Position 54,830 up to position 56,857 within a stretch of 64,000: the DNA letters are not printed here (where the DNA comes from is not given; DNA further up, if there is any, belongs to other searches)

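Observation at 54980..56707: GspE/PilB-like ATPase with its catalytic motifs selectively degenerated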

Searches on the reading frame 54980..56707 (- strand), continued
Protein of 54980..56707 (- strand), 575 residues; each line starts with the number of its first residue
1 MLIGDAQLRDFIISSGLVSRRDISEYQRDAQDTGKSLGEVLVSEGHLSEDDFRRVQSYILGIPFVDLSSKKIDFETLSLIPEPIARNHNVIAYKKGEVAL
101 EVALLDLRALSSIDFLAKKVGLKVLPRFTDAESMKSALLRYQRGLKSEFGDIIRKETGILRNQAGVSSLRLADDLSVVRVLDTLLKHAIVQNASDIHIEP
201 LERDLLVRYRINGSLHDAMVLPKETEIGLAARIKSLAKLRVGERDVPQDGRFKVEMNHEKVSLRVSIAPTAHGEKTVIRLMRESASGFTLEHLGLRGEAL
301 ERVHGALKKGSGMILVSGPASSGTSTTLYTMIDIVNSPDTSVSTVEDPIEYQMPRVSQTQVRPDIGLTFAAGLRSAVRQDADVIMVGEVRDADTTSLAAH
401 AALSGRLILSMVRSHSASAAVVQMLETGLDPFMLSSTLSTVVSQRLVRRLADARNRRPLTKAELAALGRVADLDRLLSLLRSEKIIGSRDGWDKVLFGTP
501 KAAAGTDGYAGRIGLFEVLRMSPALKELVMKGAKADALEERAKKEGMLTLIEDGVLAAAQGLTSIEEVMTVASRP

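Call 70: predict_structure(alignment_id=A2)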
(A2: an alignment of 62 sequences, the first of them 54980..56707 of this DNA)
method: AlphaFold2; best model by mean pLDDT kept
length: 575 residues; sequences in the alignment: 62
mean_pLDDT: 82.7   pTM: 0.70
mean pLDDT of the five models: 82.7, 79.7, 76.6, 70.3, 61.5
residues with pLDDT >= 90: 183; 70-90: 323; 50-70: 57; < 50: 12
segments of 3 or more residues with pLDDT < 50: 276-285
pLDDT, mean of each block of 10 residues (from residue 1): 73 77 83 83 83 85 85 80 80 88 85 76 87 85 71 71 62 75 81 82 81 79 81 73 58 64 75 49 56 88 91 91 85 86 83 78 79 81 88 89 92 91 90 94 93 93 91 94 93 94 86 92 96 93 94 95 92 64
secondary structure, 60 per line:
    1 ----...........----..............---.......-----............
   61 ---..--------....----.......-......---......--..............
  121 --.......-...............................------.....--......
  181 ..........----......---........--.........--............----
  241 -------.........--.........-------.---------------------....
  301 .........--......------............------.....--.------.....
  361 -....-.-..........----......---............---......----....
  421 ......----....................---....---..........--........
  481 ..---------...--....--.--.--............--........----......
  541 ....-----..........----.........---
elements in order: H5-15 H20-33 H37-43 H49-60 H74-77 H82-88 E90-95 E99-104 H107-120 E123-129 H131-161 H168-172 H175-190 E195-200 E204-211 E214-222 H225-236 E248-256 E259-267 H297-309 E312-317 H324-335 E342-346 E356-360 H369-378 E383-388 H392-403 E407-412 H417-426 H431-437 E438-450 E454-457 H461-470 H473-482 E497-500 E509-520 H523-530 H535-544 H550-559 H565-572

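Call 72: fold_search(model_id=the predicted structure, library=pdb)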
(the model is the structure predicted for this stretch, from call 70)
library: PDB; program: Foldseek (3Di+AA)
matches with E <= 10: 1439; with E <= 0.001: 155
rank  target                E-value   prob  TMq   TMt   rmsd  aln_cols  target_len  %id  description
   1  5oiu_B                1.3e-35  1.00  0.45  0.66  15.7       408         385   32  Crystal structure of PilF type IV pilus assembly ATPase from Thermus thermophilus (released 2018-08-08)
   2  4pht_C                3.5e-35  1.00  0.43  0.56  26.4       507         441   28  ATPase GspE in complex with the cytoplasmic domain of GspL from the Vibrio vulnificus type II Secretion system (released 2014-11-26)
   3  4pht_A                3.9e-35  1.00  0.43  0.57  26.7       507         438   28  ATPase GspE in complex with the cytoplasmic domain of GspL from the Vibrio vulnificus type II Secretion system (released 2014-11-26)
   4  4pht_B                3.9e-35  1.00  0.43  0.56  26.8       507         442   28  ATPase GspE in complex with the cytoplasmic domain of GspL from the Vibrio vulnificus type II Secretion system (released 2014-11-26)
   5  5it5_A                7.8e-35  1.00  0.44  0.64  16.4       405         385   33  Thermus thermophilus PilB core ATPase region (released 2016-10-19)
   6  5oiu_C                1.5e-34  1.00  0.45  0.66  16.6       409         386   33  Crystal structure of PilF type IV pilus assembly ATPase from Thermus thermophilus (released 2018-08-08)
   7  5zfr_C                1.1e-33  1.00  0.44  0.64  15.4       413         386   34  Crystal structure of PilB, an extension ATPase motor of Type IV pilus, from Geobacter sulfurreducens (released 2018-09-19)
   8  1p9w                  2.3e-33  1.00  0.44  0.65  16.2       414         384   34  Crystal Structure of Vibrio cholerae putative NTPase EpsE (released 2003-10-14)
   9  5tsh_D                5.7e-33  1.00  0.43  0.65  15.6       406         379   33  PilB from Geobacter metallireducens bound to AMP-PNP (released 2017-05-17)
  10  5tsh_B                6.3e-33  1.00  0.44  0.66  15.7       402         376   34  PilB from Geobacter metallireducens bound to AMP-PNP (released 2017-05-17)
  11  5tsh_A                1.0e-32  1.00  0.43  0.65  16.5       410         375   33  PilB from Geobacter metallireducens bound to AMP-PNP (released 2017-05-17)
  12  5tsh_F                1.3e-32  1.00  0.43  0.64  15.5       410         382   33  PilB from Geobacter metallireducens bound to AMP-PNP (released 2017-05-17)
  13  5zfr_B                1.5e-32  1.00  0.42  0.62  14.6       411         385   34  Crystal structure of PilB, an extension ATPase motor of Type IV pilus, from Geobacter sulfurreducens (released 2018-09-19)
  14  5tsh_E                1.9e-32  1.00  0.44  0.64  15.5       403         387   34  PilB from Geobacter metallireducens bound to AMP-PNP (released 2017-05-17)
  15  5tsg_B                2.7e-32  1.00  0.43  0.64  15.9       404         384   33  PilB from Geobacter metallireducens bound to ADP (released 2017-05-17)
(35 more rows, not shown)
